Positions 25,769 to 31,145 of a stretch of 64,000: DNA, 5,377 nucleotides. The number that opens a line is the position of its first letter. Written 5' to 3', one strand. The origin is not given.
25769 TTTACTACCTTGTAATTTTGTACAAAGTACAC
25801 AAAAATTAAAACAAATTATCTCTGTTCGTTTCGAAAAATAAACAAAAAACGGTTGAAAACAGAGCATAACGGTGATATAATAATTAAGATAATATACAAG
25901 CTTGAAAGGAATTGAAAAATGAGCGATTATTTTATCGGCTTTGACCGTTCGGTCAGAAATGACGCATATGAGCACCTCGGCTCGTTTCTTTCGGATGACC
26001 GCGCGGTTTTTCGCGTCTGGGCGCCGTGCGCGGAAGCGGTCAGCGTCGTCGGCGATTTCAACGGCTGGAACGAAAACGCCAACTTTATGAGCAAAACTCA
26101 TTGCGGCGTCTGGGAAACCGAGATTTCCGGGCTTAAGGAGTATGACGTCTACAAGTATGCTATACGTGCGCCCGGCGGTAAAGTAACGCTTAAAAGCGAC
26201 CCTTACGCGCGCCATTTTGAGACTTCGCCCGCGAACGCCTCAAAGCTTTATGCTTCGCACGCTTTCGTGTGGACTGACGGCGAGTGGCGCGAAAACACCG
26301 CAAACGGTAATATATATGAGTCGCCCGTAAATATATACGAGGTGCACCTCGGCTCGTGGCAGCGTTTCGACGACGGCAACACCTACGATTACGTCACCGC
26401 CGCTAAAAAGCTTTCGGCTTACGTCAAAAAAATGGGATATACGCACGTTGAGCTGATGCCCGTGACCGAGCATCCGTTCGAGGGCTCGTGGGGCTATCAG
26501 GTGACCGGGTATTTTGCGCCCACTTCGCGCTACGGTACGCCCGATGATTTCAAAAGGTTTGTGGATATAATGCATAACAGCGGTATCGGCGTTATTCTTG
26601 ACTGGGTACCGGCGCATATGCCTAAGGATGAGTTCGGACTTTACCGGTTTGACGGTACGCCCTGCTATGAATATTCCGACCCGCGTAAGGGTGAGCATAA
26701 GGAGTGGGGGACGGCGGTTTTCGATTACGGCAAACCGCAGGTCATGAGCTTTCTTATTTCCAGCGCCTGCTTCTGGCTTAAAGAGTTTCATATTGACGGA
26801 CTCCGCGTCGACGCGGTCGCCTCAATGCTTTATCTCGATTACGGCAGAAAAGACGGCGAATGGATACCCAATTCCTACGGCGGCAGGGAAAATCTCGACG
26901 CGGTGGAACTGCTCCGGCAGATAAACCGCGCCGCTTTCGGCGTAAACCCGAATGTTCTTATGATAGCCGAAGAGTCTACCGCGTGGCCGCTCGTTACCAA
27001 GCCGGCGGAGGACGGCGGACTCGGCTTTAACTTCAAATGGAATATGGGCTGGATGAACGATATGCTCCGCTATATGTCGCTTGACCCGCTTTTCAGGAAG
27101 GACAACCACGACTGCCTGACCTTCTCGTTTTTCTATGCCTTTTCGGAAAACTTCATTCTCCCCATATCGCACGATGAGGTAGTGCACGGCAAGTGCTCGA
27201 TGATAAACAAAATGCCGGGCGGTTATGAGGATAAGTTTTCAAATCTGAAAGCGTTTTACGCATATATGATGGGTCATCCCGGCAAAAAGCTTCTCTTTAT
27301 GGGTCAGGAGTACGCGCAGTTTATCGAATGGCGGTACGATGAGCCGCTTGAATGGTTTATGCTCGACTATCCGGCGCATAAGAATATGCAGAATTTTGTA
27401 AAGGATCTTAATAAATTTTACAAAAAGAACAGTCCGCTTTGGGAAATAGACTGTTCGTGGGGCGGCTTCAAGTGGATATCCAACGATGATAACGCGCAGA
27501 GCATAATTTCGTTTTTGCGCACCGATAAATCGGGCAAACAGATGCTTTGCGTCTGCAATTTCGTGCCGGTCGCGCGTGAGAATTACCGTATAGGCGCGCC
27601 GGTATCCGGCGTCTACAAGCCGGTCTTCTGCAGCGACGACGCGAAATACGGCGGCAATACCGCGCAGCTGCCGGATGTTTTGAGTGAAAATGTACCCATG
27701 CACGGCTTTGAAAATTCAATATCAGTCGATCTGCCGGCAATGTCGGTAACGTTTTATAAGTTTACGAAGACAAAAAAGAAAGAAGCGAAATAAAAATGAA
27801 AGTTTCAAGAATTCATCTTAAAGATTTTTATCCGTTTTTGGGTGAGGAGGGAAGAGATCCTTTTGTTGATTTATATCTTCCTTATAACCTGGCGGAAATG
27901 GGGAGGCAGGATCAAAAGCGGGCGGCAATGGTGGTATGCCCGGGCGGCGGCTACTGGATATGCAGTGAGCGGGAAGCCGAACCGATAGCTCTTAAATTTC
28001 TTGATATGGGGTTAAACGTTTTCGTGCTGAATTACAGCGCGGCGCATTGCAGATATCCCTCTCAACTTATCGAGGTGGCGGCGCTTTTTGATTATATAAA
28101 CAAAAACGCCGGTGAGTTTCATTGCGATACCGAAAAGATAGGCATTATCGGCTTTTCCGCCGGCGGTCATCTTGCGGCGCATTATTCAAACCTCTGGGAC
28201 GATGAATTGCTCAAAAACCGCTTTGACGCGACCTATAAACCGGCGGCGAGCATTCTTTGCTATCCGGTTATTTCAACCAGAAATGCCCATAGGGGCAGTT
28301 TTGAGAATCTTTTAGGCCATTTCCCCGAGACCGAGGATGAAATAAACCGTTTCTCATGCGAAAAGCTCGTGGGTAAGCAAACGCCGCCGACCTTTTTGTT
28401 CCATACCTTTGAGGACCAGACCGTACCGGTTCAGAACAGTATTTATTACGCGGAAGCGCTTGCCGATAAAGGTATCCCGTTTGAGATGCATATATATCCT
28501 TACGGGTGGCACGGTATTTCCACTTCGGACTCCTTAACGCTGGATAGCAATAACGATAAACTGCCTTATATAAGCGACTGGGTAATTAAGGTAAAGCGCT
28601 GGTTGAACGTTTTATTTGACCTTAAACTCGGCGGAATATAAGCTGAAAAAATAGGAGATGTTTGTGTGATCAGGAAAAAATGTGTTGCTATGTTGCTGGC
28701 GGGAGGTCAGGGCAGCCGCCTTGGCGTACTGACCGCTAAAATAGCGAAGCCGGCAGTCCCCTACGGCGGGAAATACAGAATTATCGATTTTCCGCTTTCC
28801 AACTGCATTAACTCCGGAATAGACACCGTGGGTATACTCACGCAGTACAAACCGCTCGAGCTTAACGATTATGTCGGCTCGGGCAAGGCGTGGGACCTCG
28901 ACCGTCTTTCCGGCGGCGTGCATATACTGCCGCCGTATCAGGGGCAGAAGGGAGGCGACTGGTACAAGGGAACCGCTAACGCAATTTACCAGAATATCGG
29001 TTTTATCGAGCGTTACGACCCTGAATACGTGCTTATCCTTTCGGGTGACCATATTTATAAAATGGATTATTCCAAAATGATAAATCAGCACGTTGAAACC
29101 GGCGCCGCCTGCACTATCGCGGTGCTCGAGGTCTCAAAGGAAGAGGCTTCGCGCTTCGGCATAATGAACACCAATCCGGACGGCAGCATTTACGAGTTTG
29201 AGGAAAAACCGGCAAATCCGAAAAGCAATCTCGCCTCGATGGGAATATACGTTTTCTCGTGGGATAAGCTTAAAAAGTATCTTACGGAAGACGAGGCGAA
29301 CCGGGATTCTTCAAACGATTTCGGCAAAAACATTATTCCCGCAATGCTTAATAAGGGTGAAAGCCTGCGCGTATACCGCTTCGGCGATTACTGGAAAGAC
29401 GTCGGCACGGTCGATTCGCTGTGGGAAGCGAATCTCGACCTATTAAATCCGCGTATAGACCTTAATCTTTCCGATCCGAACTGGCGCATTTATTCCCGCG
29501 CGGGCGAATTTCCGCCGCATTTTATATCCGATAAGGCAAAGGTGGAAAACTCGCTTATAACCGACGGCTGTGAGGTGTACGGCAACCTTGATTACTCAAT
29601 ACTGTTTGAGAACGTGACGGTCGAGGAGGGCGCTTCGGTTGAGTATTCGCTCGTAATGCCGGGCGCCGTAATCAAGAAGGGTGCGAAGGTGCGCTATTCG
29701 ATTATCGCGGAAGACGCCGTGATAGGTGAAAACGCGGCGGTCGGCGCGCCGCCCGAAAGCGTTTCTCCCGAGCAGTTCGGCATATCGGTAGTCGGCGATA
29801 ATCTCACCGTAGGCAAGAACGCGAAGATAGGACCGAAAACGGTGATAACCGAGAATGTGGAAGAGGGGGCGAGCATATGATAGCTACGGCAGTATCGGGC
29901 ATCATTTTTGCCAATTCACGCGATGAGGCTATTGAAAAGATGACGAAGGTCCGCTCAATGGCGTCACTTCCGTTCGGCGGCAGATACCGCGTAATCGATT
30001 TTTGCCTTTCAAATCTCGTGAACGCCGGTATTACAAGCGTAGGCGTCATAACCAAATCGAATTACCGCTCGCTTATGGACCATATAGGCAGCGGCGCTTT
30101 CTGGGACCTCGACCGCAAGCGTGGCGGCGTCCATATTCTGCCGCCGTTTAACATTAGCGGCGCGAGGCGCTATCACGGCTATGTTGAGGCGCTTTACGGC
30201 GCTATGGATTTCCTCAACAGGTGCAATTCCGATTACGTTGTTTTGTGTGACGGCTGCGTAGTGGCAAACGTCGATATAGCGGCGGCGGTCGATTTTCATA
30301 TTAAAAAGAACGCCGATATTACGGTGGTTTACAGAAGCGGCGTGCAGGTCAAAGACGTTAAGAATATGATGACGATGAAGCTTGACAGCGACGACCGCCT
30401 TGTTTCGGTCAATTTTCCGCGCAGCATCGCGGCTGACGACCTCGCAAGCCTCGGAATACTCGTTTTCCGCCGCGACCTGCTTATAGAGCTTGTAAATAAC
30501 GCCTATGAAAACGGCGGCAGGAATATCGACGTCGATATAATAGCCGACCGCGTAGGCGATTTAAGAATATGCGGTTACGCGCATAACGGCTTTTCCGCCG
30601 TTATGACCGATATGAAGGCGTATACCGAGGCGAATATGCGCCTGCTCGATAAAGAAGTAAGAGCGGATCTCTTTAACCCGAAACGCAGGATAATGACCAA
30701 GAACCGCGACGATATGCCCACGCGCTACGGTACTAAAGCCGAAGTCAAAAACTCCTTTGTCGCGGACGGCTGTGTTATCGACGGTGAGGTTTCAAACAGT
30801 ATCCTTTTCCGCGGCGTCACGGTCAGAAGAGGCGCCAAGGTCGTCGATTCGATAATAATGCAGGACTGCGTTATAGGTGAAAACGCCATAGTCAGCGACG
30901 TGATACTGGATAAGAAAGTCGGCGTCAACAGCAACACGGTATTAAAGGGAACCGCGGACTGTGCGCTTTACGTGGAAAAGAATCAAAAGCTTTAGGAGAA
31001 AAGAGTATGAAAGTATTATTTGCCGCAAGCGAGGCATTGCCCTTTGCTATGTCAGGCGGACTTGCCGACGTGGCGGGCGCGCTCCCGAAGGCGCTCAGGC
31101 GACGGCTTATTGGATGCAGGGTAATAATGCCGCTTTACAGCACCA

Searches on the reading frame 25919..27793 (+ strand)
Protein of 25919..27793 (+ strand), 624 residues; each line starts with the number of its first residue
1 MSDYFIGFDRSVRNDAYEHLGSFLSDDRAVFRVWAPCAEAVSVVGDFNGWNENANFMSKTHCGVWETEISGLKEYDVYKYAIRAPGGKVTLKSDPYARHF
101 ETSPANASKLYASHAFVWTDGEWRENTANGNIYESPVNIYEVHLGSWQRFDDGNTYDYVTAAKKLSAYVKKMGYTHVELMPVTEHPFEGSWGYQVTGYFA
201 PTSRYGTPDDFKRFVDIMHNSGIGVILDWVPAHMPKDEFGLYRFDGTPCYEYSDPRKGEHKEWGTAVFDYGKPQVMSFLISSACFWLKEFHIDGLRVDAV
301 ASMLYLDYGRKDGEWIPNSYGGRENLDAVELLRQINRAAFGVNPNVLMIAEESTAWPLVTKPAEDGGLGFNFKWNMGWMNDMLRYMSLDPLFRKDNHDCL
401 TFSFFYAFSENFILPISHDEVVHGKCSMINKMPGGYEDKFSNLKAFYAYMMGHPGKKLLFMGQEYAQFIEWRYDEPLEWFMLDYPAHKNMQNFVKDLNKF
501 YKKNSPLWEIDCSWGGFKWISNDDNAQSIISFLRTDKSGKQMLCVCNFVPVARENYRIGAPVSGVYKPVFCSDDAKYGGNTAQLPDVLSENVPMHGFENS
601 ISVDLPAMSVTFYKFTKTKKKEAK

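Call 56: search_protein_families(library=pfam, proteins=[window:25919-27793:+], max_evalue=0.0001)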
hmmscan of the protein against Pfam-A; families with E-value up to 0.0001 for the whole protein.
window:25919-27793:+ (624 aa): 4 families
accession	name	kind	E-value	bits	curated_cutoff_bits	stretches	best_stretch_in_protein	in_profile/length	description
PF02806.24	Alpha-amylase_C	-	2.7e-20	72.9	21.2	1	519-615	1-94/95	Alpha amylase, C-terminal all-beta domain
PF00128.31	Alpha-amylase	-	2.4e-19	70.4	22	2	162-236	22-94/446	Alpha amylase, catalytic domain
PF02922.24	CBM_48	-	4.3e-18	65.8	22.4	1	21-97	3-83/83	Carbohydrate-binding module 48 (Isoamylase N-terminal domain)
PF22019.2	GlgB_N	-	5e-06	27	27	1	14-96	14-94/94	alpha-1,4-glucan branching enzyme GlgB, N-terminal domain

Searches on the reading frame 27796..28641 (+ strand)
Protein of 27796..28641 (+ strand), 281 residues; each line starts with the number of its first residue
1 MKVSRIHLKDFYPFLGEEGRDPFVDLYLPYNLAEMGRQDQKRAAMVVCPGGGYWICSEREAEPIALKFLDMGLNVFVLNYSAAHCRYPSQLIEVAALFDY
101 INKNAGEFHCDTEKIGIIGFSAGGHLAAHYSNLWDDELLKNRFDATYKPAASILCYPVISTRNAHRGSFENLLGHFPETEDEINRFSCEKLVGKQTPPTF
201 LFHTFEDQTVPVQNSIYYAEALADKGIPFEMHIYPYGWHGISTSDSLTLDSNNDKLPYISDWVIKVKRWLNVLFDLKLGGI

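Call 58: search_protein_families(library=pfam, proteins=[window:27796-28641:+], max_evalue=0.0001)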
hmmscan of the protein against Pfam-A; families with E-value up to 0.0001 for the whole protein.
window:27796-28641:+ (281 aa): 4 families
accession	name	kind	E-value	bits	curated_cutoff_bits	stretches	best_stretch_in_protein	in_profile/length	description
PF20434.5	BD-FAE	-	5.1e-23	82.2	26.8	1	38-222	8-215/215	BD-FAE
PF07859.19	Abhydrolase_3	-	1.9e-14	54.4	25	1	50-240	6-207/210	alpha/beta hydrolase fold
PF00326.27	Peptidase_S9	-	2.7e-12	47.1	22.6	1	106-257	57-204/213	Prolyl oligopeptidase family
PF01738.24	DLH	-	5.5e-05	23.3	21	0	100-132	84-116/217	Dienelactone hydrolase family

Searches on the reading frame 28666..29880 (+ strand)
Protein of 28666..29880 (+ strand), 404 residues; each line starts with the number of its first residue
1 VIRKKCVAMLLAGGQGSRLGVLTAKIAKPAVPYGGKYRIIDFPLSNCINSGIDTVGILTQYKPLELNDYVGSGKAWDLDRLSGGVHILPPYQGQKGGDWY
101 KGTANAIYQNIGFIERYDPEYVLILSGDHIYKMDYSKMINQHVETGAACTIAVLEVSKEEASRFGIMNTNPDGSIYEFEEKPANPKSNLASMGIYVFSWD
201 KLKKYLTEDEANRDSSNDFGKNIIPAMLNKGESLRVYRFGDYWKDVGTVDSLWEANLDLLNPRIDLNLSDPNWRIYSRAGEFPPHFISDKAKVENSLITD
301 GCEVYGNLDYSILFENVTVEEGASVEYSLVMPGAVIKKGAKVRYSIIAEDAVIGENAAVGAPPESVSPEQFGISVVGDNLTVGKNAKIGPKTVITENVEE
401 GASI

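Call 58: search_protein_families(library=pfam, proteins=[window:28666-29880:+], max_evalue=0.0001)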
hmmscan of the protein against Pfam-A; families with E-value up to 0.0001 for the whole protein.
window:28666-29880:+ (404 aa): 5 families
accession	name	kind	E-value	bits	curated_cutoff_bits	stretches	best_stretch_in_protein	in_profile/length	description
PF00483.29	NTP_transferase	-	3.7e-66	223.6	21.2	1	8-260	2-243/245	Nucleotidyl transferase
PF24894.1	Hexapep_GlmU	-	4.5e-14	52.9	23.3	1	290-365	13-89/104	GlmU-like, C-terminal hexapeptide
PF25084.1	LbH_EIF2B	-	1.2e-12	48.2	54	1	287-358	30-104/105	EIF2B subunit epsilon LbH domain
PF00132.30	Hexapep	-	7.6e-07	29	27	0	375-398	3-26/36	Bacterial transferase hexapeptide (six repeats)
PF12804.13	NTP_transf_3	-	6e-05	23.7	27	0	8-153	1-122/160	MobA-like NTP transferase domain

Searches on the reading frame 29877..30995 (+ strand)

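Call 58: search_protein_families(library=pfam, proteins=[window:29877-30995:+], max_evalue=0.0001)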
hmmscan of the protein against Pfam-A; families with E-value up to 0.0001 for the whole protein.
window:29877-30995:+ (372 aa): 4 families
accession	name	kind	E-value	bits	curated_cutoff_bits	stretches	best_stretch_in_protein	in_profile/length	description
PF24894.1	Hexapep_GlmU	-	9.8e-16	58.2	23.3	1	285-355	11-82/104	GlmU-like, C-terminal hexapeptide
PF00483.29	NTP_transferase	-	4.2e-14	53.2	21.2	1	22-211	16-193/245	Nucleotidyl transferase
PF25084.1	LbH_EIF2B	-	3.6e-08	33.8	54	1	282-355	28-104/105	EIF2B subunit epsilon LbH domain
PF25247.1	LbH_GLGC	-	7.3e-06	26.4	27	0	285-328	8-52/135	GLGC left-handed parallel beta-helix domain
